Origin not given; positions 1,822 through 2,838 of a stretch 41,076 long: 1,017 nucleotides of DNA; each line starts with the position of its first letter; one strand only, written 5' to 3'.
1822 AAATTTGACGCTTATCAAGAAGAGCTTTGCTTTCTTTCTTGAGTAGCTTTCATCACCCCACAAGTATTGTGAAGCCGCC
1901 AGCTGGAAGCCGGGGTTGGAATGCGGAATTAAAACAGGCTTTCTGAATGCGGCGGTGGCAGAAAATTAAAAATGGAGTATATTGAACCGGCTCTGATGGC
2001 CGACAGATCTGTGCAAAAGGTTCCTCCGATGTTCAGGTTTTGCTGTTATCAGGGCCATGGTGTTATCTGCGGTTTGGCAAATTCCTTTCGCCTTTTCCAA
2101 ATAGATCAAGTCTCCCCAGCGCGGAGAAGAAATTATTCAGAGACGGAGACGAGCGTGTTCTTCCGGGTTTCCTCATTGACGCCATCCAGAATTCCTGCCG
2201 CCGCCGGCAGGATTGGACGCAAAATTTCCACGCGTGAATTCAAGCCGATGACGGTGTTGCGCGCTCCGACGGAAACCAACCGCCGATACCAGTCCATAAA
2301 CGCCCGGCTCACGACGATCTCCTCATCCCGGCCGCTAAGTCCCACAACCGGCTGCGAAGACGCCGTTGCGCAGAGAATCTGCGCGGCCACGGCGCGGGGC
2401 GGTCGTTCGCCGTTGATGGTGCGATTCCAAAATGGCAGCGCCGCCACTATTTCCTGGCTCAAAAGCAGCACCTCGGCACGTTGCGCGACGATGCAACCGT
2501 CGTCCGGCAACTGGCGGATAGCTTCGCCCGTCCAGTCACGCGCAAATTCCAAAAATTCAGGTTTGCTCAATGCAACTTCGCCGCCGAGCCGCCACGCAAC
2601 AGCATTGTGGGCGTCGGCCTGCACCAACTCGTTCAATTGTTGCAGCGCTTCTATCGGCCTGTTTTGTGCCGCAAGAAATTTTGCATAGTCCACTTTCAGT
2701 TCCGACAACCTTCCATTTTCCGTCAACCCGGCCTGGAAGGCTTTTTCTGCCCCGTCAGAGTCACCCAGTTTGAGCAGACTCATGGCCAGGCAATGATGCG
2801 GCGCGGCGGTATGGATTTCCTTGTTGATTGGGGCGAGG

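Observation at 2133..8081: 1982-aa fused HAD / GT2-like / GT4 / TPR / GT2 / TPR protein: a single-polypeptide glycan assembly line next to flagellar genes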

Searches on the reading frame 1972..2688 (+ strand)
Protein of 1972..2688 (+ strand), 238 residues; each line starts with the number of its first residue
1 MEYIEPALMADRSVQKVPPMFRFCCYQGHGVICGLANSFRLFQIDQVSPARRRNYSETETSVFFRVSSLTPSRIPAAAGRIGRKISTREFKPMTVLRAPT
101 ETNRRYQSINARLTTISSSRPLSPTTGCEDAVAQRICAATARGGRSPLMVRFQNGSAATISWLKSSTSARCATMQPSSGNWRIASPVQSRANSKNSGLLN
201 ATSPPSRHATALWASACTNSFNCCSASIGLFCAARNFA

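Call 13: search_protein_families(library=pfam, proteins=[window:1972-2688:+], max_evalue=0.001)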
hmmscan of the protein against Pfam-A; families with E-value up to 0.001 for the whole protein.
window:1972-2688:+ (238 aa): 0 families
